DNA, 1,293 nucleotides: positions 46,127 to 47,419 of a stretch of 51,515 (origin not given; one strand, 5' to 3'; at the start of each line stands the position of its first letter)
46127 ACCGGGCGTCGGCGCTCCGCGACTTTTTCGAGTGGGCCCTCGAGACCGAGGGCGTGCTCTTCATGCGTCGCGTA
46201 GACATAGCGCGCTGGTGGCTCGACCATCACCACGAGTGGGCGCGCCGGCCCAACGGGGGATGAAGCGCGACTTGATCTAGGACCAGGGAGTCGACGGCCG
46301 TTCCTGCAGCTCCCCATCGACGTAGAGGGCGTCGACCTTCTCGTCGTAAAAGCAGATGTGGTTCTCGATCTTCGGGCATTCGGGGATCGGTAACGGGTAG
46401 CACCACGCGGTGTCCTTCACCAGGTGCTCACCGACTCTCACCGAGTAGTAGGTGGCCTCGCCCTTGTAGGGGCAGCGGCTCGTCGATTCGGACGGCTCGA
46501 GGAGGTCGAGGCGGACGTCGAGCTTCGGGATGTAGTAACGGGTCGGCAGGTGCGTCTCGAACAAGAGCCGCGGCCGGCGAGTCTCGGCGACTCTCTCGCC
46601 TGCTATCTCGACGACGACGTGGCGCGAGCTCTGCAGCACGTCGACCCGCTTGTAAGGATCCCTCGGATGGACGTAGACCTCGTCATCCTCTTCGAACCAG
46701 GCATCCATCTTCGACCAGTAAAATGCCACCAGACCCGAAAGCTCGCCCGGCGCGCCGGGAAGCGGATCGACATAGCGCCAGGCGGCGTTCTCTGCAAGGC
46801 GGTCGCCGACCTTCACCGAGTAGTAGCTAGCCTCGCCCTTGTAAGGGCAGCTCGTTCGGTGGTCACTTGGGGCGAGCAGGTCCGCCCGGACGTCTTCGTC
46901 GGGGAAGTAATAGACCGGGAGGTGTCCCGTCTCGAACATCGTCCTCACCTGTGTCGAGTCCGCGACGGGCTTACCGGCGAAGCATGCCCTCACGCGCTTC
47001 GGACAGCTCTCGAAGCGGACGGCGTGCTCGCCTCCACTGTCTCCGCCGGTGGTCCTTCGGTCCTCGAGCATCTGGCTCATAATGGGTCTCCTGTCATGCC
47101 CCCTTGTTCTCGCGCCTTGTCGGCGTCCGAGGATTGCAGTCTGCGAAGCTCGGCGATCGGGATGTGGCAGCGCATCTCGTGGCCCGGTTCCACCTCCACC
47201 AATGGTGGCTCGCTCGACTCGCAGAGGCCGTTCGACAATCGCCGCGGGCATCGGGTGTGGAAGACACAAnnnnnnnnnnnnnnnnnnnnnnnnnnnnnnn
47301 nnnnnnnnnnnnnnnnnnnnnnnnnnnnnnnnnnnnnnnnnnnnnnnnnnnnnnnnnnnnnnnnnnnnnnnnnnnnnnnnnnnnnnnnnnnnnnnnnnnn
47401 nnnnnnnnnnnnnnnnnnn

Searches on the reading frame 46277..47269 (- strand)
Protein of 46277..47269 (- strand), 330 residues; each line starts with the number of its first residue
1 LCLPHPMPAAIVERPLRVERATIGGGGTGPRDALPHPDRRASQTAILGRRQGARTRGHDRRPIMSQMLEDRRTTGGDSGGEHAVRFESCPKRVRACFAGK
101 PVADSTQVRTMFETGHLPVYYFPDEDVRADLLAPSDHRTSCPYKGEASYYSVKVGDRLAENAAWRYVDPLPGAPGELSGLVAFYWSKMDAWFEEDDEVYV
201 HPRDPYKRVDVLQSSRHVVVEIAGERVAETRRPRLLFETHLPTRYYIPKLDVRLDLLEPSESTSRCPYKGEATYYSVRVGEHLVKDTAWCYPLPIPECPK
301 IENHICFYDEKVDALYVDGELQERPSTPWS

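Call 30: search_protein_families(library=ncbifam, proteins=[window:46277-47269:-], max_evalue=0.00001)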
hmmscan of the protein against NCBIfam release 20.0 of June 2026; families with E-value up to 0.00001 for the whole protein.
window:46277-47269:- (330 aa): 0 families

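Call 60: search_protein_families(library=pfam, proteins=[window:46277-47269:-], max_evalue=0.0001)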
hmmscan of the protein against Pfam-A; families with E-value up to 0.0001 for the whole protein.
window:46277-47269:- (330 aa): 1 family
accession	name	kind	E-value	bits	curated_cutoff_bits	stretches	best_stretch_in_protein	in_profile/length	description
PF04248.19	NTP_transf_9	-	4.7e-65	215.9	22.1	2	218-310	1-93/93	Domain of unknown function (DUF427)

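Call 88: search_protein_families(library=ncbifam, proteins=[window:46277-47269:-], max_evalue=1e-10)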
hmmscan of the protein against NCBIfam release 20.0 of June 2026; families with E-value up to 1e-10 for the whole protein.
window:46277-47269:- (330 aa): 0 families
